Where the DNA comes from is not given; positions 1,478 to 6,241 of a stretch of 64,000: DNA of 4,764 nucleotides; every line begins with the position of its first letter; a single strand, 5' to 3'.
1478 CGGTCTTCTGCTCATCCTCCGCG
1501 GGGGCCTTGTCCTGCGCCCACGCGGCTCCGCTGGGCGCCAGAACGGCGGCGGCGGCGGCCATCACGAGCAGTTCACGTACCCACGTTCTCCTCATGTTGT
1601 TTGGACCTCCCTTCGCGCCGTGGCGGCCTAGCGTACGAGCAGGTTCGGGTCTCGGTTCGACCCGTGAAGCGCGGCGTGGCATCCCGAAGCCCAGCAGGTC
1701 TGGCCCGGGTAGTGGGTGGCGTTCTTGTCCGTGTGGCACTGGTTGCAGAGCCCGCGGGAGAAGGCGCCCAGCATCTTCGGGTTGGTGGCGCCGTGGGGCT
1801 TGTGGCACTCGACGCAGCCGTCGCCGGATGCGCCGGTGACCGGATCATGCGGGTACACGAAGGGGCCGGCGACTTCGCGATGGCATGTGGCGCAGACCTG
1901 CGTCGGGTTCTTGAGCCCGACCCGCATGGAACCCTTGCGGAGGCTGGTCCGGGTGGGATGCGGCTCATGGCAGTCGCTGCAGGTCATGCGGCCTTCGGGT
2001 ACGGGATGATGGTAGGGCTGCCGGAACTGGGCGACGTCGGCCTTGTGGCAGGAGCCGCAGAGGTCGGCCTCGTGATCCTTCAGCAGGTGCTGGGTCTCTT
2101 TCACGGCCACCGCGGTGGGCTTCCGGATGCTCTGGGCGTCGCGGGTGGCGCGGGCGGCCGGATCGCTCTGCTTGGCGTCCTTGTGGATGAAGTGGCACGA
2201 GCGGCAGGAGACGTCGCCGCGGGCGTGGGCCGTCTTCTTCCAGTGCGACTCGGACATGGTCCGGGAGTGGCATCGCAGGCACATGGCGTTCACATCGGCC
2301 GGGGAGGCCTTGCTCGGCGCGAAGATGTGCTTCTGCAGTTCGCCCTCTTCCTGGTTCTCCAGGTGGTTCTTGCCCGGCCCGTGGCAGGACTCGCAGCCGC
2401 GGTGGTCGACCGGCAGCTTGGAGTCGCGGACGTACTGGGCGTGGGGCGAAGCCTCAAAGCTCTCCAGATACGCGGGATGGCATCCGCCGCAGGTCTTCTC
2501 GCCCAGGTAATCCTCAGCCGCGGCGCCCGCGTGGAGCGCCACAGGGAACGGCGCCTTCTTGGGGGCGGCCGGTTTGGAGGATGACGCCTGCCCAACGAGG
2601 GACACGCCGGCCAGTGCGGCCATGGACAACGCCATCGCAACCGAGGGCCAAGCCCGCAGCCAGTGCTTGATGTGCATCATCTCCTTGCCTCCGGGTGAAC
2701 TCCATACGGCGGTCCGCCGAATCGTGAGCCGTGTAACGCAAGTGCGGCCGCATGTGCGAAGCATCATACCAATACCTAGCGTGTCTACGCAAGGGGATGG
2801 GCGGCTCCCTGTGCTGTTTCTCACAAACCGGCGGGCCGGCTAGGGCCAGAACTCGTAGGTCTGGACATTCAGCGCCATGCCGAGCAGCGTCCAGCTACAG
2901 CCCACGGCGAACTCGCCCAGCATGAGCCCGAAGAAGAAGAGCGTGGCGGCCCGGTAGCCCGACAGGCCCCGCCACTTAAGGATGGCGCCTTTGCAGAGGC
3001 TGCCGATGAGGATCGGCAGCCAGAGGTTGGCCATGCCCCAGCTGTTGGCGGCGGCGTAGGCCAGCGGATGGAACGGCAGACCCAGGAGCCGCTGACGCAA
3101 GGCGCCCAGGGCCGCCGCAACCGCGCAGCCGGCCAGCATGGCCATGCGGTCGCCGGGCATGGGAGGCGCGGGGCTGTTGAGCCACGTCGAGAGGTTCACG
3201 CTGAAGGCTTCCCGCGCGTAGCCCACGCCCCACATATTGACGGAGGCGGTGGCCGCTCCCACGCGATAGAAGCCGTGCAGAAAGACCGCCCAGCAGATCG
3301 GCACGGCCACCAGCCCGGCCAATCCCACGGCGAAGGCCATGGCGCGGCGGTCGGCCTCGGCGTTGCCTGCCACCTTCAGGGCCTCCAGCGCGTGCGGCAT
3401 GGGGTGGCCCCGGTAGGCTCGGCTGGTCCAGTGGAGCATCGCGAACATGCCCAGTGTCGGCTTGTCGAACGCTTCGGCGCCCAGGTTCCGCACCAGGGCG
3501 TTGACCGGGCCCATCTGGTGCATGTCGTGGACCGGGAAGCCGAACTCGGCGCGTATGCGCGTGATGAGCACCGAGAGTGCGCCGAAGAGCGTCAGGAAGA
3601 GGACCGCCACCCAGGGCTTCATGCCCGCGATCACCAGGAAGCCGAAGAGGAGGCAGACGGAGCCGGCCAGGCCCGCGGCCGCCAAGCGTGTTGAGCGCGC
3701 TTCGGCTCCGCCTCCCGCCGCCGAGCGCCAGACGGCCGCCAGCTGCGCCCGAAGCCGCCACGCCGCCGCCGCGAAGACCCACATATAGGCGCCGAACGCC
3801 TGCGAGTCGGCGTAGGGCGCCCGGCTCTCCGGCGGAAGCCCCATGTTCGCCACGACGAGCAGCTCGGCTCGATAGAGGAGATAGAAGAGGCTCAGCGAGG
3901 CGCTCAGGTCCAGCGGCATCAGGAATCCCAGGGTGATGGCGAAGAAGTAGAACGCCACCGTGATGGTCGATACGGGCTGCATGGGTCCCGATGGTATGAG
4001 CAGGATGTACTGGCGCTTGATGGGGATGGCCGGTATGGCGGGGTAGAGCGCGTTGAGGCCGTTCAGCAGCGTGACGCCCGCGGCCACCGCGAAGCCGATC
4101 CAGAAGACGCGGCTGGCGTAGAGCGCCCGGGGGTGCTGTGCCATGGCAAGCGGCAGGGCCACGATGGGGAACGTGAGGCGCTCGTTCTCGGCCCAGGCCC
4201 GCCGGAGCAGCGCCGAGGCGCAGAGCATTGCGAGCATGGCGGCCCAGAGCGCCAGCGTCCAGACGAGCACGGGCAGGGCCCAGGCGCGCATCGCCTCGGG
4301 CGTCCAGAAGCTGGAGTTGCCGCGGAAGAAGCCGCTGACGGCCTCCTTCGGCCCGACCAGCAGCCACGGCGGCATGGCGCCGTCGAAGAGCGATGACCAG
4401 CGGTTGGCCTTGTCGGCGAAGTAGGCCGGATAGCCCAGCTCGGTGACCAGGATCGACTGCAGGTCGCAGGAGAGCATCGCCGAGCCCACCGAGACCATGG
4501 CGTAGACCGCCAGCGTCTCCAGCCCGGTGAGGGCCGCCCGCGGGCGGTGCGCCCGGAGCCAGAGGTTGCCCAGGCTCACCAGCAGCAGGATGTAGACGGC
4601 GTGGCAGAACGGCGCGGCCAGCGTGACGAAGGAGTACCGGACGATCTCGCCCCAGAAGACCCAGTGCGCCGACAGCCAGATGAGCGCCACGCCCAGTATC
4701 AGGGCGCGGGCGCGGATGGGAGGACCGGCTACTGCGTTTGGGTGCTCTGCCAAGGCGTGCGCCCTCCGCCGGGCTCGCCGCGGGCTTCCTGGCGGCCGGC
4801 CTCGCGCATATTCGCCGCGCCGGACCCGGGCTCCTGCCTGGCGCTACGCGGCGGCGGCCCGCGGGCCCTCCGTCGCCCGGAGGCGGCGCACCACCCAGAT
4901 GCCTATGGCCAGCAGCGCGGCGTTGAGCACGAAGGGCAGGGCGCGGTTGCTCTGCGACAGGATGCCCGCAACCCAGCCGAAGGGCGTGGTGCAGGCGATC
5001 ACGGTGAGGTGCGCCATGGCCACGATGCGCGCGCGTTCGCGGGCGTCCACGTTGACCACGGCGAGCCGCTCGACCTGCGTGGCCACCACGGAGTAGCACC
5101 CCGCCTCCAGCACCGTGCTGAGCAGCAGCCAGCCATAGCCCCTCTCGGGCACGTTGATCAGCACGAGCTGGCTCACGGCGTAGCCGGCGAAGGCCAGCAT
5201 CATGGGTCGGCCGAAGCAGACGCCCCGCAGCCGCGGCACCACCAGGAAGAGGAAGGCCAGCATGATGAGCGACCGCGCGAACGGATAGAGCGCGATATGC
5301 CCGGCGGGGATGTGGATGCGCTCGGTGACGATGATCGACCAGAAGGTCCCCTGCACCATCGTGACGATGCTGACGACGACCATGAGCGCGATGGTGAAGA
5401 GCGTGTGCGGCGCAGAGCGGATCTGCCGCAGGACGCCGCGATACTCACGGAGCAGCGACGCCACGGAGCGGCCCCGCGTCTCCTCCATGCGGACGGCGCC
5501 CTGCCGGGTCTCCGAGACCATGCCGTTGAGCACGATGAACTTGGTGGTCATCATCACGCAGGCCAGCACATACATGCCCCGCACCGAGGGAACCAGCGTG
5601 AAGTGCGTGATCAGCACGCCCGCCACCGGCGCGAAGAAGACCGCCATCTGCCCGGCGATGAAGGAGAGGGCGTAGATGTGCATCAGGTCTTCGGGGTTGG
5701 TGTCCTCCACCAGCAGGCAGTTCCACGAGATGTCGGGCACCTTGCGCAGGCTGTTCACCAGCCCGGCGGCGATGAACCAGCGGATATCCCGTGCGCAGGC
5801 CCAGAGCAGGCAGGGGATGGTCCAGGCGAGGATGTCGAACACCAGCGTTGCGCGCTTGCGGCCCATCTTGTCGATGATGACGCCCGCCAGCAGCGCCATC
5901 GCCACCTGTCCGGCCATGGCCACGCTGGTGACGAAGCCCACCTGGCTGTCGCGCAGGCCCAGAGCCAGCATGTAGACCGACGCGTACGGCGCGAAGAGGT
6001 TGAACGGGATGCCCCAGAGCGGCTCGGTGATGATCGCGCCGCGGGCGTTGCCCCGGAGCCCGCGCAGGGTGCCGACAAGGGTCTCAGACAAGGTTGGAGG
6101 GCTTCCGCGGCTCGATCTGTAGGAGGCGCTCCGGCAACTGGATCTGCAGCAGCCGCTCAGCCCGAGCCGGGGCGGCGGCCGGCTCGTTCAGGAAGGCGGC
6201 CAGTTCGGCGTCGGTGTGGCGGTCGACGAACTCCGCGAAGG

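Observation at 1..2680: Two-gene porin-cytochrome module (decaheme cytochrome followed by a large OM barrel), resembling MtrAB/PioAB/MtoAB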

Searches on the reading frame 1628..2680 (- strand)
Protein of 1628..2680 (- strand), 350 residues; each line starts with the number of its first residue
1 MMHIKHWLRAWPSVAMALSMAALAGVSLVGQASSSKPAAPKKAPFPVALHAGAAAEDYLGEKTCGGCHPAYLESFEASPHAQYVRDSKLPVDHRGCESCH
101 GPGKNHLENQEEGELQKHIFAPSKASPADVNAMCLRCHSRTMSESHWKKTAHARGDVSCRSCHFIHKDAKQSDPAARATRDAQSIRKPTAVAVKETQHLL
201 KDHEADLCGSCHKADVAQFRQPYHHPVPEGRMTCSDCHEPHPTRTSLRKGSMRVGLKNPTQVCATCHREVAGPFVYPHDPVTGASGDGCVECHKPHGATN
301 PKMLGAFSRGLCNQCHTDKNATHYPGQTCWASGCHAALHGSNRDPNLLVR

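Call 7: search_protein_families(library=pfam, proteins=[window:1628-2680:-], max_evalue=0.1)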
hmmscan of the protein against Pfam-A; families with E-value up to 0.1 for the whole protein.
window:1628-2680:- (350 aa): 5 families
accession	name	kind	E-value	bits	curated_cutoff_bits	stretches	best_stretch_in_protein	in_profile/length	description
PF09699.15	Paired_CXXCH_1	-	7.3e-22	77.2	20.6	3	278-320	1-40/41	Doubled CXXCH motif (Paired_CXXCH_1)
PF14522.11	Cytochrome_C7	-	6.1e-12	45.6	24.8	3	275-335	2-66/67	Cytochrome c7 and related cytochrome c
PF22678.1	Cytochrom_c_NrfB-like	-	1.8e-11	44.8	27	2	96-171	1-73/89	Cytochrome c-type protein NrfB-like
PF14537.11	Cytochrom_c3_2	-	8.8e-06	26.5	25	0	126-170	21-71/79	Cytochrome c3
PF13435.11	Cytochrome_C554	-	0.0061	17.9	20.8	1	124-163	41-83/84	Cytochrome c554 and c-prime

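Call 8: search_protein_families(library=ncbifam, proteins=[window:1628-2680:-], max_evalue=0.1)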
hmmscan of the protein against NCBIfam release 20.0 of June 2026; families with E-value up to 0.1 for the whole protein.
window:1628-2680:- (350 aa): 11 families
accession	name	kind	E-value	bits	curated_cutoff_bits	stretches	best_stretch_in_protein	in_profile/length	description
TIGR03508.1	decahem_SO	subfamily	1.6e-55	188.4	192.2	2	193-344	105-257/258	DmsE family decaheme c-type cytochrome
NF041028.1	decahem_GSU2203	exception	7.1e-54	183.1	325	1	54-317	29-253/317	GSU2203 family decaheme c-type cytochrome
TIGR01905.1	paired_CXXCH_1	subfamily_domain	9.2e-16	57.5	25.2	3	278-320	1-40/41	doubled CXXCH domain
NF008659.0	PRK11659.1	equivalog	6.9e-12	45.4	184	2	61-170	46-149/188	cytochrome c nitrite reductase pentaheme subunit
TIGR03146.1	cyt_nit_nrfB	equivalog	3.4e-08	33.9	166.6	2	61-171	11-124/145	cytochrome c nitrite reductase pentaheme subunit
NF049875.1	NetB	exception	6.7e-06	26.1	380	2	95-167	102-174/211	Nrf-like electron transfer protein NetB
TIGR03153.1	cytochr_NrfH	equivalog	1.5e-05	25.1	134.2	3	129-167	26-63/138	cytochrome c nitrite reductase small subunit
NF041198.1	UshA_like_PCGU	equivalog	2.9e-05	22.9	275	2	95-144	474-514/519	UshA-like (seleno)protein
NF043010.1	Cyt554_Nsmonas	equivalog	0.00026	20.5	400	1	54-109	73-124/238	cytochrome c-550 CycA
NF047727.1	4hemeCytCCctA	equivalog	0.0019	18.3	180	1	203-244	55-93/109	tetraheme c-type cytochrome CctA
NF001399.0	PRK00283.1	subfamily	0.041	13.1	279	1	122-206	43-129/300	tyrosine recombinase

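Call 9: find_encoding_contigs(protein=window:1628-2680:-, flank=10000, max_places=6)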
Protein window:1628-2680:- (350 aa): 1 contig read that carries it; 1 place shown.
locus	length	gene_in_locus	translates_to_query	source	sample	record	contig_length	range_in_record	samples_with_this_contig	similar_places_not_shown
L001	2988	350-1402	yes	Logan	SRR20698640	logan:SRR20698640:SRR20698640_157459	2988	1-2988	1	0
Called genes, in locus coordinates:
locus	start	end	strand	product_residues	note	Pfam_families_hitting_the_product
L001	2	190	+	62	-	?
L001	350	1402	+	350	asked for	PF14522:Cytochrome_C7 (faint), PF14537:Cytochrom_c3_2 (faint), PF22678:Cytochrom_c_NrfB-like (weak), PF09699:Paired_CXXCH_1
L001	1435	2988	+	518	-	?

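Call 22: search_solved_structures(query=window:1628-2680:-, max_evalue=0.01, show_alignments=2)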
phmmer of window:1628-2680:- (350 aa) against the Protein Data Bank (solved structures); distinct sequences matched with E-value up to 0.01: 3.
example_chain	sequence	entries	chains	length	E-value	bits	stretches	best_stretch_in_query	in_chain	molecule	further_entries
6r2q_A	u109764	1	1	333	7.4e-27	98.2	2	199-332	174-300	Cystathionine beta-synthase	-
1bvb_A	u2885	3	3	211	7.8e-05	25.8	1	36-113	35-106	CYTOCHROME C-554 | CYTOCHROME C554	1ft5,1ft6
2ozy_A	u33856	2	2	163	0.00087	22.3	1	62-168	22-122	Cytochrome c-type protein nrfB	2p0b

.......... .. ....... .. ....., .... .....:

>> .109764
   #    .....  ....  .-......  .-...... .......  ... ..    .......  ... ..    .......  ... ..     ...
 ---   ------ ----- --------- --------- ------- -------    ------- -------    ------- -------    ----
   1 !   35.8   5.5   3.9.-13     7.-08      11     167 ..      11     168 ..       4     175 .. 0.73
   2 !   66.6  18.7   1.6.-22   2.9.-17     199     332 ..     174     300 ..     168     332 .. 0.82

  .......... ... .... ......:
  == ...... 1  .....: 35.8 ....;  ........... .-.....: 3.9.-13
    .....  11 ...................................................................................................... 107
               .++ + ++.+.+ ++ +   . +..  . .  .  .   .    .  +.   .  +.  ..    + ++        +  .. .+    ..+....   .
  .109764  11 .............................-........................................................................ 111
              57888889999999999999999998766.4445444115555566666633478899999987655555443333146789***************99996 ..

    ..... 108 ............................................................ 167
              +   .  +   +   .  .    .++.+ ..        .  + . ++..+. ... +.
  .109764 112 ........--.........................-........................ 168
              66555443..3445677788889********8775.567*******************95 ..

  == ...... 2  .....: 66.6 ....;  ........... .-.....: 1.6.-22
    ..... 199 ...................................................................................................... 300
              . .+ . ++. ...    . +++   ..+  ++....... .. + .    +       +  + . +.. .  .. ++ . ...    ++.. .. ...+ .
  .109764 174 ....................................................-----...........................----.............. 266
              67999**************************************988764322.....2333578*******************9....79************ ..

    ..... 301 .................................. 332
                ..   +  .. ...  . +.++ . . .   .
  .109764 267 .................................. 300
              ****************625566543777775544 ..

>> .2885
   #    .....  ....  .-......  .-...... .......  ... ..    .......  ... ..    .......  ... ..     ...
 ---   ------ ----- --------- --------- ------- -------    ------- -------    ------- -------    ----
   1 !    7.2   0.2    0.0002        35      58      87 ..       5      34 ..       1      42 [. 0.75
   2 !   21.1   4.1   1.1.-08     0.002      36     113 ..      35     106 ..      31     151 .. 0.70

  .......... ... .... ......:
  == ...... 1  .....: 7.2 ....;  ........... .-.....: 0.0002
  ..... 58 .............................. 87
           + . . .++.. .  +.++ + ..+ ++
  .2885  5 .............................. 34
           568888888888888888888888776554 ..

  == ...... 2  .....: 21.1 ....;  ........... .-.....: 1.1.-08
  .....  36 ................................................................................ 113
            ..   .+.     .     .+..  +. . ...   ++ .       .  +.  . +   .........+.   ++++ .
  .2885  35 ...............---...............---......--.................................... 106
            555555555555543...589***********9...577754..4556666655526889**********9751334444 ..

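Call 59: search_solved_structures(query=A4, max_evalue=0.001, show_alignments=1)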
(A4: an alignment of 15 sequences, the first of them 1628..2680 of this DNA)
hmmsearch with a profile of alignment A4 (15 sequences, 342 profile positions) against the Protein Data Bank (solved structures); distinct sequences matched with E-value up to 0.001: 6.
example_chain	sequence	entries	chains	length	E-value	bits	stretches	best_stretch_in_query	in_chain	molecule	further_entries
6r2q_A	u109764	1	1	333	2.4e-41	145.4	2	195-336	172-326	Cystathionine beta-synthase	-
2ozy_A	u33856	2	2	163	7.6e-11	45.1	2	57-174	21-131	Cytochrome c-type protein nrfB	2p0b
6i5b_A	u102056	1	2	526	5.6e-07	32.4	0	59-121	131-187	Uncharacterized protein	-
1bvb_A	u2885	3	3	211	4.1e-06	29.6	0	51-108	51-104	CYTOCHROME C-554 | CYTOCHROME C554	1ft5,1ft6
1kwj_A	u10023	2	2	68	0.00042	22.9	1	219-265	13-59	cytochrome c7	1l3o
1ehj_A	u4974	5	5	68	0.00058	22.5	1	219-265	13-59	CYTOCHROME C7 | CYTOCHROME C551.5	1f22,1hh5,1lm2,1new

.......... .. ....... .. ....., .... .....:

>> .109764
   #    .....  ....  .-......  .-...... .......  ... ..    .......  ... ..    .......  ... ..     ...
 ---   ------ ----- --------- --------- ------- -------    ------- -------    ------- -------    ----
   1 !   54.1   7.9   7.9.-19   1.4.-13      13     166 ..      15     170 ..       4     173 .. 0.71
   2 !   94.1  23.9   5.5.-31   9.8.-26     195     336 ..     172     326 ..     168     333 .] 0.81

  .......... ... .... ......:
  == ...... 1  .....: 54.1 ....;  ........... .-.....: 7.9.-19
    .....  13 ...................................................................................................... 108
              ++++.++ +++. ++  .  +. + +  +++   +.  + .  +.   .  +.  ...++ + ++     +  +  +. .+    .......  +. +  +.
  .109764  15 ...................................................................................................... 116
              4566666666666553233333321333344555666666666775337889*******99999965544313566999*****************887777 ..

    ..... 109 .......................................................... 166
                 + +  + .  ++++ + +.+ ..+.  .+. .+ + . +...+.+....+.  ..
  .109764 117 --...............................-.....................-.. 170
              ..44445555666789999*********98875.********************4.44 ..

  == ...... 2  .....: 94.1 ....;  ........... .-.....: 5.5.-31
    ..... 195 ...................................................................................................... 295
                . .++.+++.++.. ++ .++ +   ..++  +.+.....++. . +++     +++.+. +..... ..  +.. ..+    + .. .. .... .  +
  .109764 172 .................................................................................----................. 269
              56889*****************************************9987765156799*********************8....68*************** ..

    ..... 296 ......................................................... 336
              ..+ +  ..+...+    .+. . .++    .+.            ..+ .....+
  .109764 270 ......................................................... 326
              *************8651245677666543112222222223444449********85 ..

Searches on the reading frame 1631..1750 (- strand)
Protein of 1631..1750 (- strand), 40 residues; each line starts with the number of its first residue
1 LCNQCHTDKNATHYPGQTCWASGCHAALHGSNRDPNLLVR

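Call 23: search_solved_structures(query=window:1631-1750:-, max_evalue=10, show_alignments=3)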
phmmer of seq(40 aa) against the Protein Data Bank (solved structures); distinct sequences matched with E-value up to 10: 1.
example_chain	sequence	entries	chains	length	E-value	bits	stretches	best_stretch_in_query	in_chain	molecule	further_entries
1wad_A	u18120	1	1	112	5.4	11.1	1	2-36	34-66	CYTOCHROME C3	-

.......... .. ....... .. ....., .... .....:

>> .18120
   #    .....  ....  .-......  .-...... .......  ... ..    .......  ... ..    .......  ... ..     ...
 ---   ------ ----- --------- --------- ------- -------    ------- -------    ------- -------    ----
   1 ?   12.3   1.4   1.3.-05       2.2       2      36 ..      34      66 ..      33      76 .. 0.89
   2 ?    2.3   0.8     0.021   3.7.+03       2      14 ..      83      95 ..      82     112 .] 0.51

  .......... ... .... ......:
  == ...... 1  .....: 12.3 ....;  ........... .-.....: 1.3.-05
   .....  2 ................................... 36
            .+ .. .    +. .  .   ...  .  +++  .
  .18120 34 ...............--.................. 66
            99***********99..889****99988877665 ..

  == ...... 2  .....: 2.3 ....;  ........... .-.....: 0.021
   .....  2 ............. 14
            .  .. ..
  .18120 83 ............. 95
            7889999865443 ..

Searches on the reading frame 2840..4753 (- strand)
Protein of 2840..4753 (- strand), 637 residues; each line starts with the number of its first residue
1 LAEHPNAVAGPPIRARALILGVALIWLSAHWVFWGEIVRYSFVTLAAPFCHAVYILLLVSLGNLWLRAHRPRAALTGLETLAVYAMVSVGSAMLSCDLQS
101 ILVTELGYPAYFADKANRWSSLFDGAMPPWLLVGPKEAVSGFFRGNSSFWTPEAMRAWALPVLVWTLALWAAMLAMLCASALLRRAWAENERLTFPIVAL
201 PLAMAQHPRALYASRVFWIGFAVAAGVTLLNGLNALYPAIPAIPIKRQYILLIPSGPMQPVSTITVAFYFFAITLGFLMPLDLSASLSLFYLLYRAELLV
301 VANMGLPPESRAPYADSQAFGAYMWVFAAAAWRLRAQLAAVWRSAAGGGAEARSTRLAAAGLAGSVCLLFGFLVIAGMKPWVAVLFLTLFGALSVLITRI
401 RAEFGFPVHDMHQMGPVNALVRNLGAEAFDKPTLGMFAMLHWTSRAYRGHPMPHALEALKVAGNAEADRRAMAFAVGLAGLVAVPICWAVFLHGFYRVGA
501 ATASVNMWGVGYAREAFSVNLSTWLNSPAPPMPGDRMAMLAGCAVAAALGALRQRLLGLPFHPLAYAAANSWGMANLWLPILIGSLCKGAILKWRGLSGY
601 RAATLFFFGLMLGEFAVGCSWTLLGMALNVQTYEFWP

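Call 7: search_protein_families(library=pfam, proteins=[window:2840-4753:-], max_evalue=0.1)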
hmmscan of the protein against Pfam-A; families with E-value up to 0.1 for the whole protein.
window:2840-4753:- (637 aa): 2 families
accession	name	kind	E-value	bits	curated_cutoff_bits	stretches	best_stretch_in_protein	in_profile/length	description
PF20581.3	DUF6785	-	9.7e-124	414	25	1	15-499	2-498/498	Family of unknown function (DUF6785)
PF20580.3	DUF6784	-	5.7e-27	94.3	26.4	1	537-637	2-101/101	Domain of unknown function (DUF6784)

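Call 8: search_protein_families(library=ncbifam, proteins=[window:2840-4753:-], max_evalue=0.1)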
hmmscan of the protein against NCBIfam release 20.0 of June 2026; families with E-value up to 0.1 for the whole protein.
window:2840-4753:- (637 aa): 0 families

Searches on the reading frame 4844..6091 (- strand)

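Call 7: search_protein_families(library=pfam, proteins=[window:4844-6091:-], max_evalue=0.1)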
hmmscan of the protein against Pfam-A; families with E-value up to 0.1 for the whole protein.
window:4844-6091:- (415 aa): 2 families
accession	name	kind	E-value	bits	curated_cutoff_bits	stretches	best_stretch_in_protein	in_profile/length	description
PF07690.21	MFS_1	-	3.3e-17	62.9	33.4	2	30-285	12-258/347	Major Facilitator Superfamily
PF12832.13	MFS_1_like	-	6.8e-08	32.4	25.2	1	33-372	18-354/373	MFS_1 like family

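Call 8: search_protein_families(library=ncbifam, proteins=[window:4844-6091:-], max_evalue=0.1)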
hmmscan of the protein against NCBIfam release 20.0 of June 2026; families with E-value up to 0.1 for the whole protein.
window:4844-6091:- (415 aa): 3 families
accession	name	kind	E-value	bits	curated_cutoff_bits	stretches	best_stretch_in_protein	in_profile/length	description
TIGR00895.1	2A0115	subfamily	4e-07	29.3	418.55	1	36-109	39-111/398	aromatic acid/H+ symport family MFS transporter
TIGR00879.1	SP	subfamily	0.00073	18.2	237.8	1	47-101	97-151/510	sugar porter family MFS transporter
NF009434.1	PRK12793.1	equivalog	0.064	13.3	99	0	378-404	62-88/113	flagellar biosynthesis regulator FlaF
